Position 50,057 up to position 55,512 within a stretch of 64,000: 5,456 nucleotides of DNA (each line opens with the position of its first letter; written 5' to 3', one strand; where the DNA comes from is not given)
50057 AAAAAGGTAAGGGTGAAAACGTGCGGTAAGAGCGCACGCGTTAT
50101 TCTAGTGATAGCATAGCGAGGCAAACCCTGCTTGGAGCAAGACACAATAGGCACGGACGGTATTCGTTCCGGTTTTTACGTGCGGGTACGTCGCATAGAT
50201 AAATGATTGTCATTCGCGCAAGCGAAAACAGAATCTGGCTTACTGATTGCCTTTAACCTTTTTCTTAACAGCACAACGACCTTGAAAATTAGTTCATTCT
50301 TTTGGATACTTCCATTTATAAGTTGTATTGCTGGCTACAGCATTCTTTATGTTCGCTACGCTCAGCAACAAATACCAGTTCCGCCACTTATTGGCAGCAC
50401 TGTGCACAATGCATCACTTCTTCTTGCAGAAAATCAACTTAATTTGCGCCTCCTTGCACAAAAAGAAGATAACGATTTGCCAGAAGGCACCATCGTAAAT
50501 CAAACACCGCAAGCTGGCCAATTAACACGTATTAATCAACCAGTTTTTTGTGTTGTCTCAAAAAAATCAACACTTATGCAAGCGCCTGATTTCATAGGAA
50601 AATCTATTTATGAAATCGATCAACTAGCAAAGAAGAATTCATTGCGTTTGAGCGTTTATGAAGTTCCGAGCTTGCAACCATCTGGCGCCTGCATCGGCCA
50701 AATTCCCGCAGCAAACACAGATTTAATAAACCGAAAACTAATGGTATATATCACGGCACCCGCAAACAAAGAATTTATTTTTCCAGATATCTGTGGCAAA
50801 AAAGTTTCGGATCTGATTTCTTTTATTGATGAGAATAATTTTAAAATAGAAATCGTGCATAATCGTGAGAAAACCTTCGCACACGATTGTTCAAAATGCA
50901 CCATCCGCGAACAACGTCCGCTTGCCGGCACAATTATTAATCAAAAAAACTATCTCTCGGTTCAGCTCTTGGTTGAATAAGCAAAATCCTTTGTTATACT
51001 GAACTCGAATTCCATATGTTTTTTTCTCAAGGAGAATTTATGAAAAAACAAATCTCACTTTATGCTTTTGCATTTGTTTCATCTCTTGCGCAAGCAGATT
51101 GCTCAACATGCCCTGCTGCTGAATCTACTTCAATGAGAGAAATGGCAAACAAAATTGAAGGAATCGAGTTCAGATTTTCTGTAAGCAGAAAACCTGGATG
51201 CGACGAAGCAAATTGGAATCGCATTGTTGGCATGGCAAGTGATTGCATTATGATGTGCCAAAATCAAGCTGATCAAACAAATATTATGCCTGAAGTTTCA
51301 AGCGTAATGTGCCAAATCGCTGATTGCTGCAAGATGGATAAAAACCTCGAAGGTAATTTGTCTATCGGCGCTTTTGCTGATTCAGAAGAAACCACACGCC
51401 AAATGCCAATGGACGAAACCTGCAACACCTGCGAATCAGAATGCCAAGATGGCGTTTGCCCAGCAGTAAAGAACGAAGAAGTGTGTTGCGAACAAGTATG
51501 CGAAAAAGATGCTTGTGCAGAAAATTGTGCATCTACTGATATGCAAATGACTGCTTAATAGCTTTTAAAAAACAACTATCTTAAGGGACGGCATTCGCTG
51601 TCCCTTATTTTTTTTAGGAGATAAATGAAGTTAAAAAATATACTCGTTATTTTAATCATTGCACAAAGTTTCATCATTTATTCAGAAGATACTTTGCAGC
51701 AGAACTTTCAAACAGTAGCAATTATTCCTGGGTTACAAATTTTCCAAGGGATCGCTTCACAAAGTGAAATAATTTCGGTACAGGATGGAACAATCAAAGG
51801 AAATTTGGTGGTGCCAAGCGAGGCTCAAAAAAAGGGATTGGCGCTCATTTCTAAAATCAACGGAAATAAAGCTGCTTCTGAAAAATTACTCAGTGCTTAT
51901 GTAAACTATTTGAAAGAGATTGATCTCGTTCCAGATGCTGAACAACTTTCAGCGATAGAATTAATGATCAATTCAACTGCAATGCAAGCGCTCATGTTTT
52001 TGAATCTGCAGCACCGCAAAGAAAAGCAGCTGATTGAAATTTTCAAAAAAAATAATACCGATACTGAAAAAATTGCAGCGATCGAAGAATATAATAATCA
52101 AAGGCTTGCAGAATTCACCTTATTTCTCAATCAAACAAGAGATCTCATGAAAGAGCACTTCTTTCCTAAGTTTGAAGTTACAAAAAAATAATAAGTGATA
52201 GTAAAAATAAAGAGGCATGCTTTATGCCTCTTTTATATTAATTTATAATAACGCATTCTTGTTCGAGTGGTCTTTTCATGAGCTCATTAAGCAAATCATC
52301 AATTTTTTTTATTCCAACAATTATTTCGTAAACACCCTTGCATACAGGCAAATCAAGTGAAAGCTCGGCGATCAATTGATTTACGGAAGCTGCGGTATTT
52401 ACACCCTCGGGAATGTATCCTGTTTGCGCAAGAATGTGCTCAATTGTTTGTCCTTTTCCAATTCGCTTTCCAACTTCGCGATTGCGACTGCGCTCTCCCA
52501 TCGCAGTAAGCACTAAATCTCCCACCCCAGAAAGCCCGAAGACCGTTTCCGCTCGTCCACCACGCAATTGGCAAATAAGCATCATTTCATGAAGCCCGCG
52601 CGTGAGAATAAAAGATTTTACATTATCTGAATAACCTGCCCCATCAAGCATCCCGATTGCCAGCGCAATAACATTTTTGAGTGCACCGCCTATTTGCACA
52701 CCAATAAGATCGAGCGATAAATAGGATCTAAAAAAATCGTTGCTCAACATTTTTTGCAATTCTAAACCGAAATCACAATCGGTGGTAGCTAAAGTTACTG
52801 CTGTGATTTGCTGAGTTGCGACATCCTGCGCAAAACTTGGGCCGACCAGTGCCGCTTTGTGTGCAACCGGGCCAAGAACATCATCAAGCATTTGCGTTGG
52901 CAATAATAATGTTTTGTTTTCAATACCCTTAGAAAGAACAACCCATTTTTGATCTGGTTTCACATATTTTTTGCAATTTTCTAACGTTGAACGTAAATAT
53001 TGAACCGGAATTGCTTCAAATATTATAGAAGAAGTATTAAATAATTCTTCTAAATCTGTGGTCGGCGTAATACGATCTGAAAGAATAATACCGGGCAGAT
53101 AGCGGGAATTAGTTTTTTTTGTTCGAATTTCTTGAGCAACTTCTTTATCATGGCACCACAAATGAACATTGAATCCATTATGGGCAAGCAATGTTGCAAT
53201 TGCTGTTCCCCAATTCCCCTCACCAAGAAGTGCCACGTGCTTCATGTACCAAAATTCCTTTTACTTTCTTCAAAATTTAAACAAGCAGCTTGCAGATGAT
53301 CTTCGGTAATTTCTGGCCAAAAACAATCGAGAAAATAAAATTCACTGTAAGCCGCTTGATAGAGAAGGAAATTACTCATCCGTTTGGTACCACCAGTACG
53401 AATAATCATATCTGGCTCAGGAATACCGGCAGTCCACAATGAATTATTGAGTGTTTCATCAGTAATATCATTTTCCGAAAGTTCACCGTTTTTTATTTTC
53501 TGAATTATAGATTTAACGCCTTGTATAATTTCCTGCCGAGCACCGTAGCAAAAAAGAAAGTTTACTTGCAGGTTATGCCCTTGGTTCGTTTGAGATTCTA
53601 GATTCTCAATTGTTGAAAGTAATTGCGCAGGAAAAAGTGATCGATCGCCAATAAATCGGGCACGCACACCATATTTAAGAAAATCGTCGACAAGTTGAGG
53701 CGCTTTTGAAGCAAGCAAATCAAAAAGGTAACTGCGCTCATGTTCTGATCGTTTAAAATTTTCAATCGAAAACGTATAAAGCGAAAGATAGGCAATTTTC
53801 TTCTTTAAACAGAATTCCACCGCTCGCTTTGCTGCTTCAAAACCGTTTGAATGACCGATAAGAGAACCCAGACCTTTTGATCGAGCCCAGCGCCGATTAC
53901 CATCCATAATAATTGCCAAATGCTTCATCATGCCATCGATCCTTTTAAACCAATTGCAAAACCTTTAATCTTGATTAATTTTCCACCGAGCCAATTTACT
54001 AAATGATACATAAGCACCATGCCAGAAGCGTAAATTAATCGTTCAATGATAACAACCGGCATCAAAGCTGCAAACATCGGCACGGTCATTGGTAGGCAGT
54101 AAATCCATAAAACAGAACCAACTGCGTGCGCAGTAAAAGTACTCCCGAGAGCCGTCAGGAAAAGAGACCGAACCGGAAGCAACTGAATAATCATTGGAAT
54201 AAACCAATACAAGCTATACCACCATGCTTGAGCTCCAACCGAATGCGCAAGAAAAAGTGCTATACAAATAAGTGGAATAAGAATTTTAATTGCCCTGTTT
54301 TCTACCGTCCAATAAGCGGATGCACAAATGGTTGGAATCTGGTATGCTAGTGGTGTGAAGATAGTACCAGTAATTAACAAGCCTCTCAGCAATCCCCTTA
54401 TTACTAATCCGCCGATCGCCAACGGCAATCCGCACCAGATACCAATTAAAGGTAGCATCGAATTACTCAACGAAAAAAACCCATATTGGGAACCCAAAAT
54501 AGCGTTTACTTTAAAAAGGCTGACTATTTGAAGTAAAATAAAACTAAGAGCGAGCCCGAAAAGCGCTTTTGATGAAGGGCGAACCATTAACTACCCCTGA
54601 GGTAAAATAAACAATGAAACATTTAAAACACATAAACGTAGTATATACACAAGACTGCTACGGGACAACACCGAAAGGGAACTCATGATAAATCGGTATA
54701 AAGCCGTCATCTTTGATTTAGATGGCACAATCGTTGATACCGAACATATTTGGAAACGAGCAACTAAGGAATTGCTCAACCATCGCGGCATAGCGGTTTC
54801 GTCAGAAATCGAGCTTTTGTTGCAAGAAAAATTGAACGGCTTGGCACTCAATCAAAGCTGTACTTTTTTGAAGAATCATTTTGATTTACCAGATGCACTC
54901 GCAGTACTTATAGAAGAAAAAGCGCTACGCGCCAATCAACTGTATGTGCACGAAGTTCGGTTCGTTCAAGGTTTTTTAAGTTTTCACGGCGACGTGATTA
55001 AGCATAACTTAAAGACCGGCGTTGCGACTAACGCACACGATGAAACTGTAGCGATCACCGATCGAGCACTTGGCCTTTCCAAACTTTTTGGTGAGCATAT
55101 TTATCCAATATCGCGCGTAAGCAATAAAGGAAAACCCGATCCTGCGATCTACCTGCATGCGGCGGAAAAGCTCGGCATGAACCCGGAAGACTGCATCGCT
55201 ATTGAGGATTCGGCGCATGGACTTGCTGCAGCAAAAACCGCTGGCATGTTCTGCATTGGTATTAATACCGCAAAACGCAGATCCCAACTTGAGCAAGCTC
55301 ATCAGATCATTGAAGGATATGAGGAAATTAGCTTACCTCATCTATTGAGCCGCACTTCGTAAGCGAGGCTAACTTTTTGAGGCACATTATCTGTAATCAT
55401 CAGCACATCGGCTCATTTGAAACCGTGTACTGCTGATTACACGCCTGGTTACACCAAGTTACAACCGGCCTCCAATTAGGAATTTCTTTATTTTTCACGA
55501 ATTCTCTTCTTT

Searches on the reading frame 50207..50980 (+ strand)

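Call 74: search_protein_families(library=pfam, proteins=[window:50207-50980:+], max_evalue=0.0001)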
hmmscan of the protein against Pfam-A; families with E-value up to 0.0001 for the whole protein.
window:50207-50980:+ (257 aa): 1 family
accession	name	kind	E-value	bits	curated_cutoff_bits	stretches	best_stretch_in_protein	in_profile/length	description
PF03793.24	PASTA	-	5.3e-18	65.2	23.2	1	57-119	2-64/64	PASTA domain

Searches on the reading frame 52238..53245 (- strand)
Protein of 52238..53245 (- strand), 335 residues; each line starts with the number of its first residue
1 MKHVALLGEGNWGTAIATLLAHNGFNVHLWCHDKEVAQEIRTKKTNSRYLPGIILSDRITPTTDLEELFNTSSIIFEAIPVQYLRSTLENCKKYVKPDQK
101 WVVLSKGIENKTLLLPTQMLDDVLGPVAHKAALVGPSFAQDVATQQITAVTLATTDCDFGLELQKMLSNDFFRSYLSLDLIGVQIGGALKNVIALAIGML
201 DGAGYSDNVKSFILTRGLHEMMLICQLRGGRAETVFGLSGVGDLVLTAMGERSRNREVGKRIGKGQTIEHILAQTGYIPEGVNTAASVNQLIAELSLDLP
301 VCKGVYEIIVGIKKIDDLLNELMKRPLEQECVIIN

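Call 74: search_protein_families(library=pfam, proteins=[window:52238-53245:-], max_evalue=0.0001)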
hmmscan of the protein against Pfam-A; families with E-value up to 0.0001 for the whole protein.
window:52238-53245:- (335 aa): 4 families
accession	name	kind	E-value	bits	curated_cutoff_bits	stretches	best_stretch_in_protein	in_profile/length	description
PF07479.19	NAD_Gly3P_dh_C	-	4.3e-46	157.1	25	1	179-319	1-141/142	NAD-dependent glycerol-3-phosphate dehydrogenase C-terminus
PF01210.29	NAD_Gly3P_dh_N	-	7.3e-46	156.5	23.1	1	4-156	2-154/158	NAD-dependent glycerol-3-phosphate dehydrogenase N-terminus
PF20618.3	GPD_NAD_C_bact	-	7.7e-17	62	27.6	1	239-305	1-66/66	Bacterial GPD, NAD-dependent C-terminal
PF03807.23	F420_oxidored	-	5.9e-05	24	21.6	0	4-93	2-80/94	NADP oxidoreductase coenzyme F420-dependent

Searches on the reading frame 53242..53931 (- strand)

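Call 75: search_protein_families(library=pfam, proteins=[window:53242-53931:-], max_evalue=0.0001)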
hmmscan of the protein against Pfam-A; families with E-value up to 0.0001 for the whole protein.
window:53242-53931:- (229 aa): 1 family
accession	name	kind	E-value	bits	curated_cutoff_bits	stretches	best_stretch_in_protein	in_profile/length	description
PF01255.24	Prenyltransf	-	1.6e-70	237.5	27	1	8-228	1-219/219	Putative undecaprenyl diphosphate synthase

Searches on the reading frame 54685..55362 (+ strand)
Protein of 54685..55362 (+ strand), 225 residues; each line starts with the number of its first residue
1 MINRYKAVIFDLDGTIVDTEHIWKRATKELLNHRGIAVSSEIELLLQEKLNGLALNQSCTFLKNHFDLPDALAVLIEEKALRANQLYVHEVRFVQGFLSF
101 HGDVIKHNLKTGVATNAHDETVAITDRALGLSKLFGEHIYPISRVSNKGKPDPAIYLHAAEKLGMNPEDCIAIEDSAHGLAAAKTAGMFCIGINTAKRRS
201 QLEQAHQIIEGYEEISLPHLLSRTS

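Call 75: search_protein_families(library=pfam, proteins=[window:54685-55362:+], max_evalue=0.0001)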
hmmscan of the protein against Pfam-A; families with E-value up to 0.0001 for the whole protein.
window:54685-55362:+ (225 aa): 3 families
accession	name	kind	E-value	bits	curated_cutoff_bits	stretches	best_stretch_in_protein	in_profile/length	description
PF13419.12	HAD_2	-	3.4e-27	96.1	23.8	1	8-193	1-178/178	Haloacid dehalogenase-like hydrolase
PF00702.32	Hydrolase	-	6.1e-24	85.9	26.4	1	5-187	1-191/191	haloacid dehalogenase-like hydrolase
PF13242.12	Hydrolase_like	-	2.5e-07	31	22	1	149-203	3-59/75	HAD-hyrolase-like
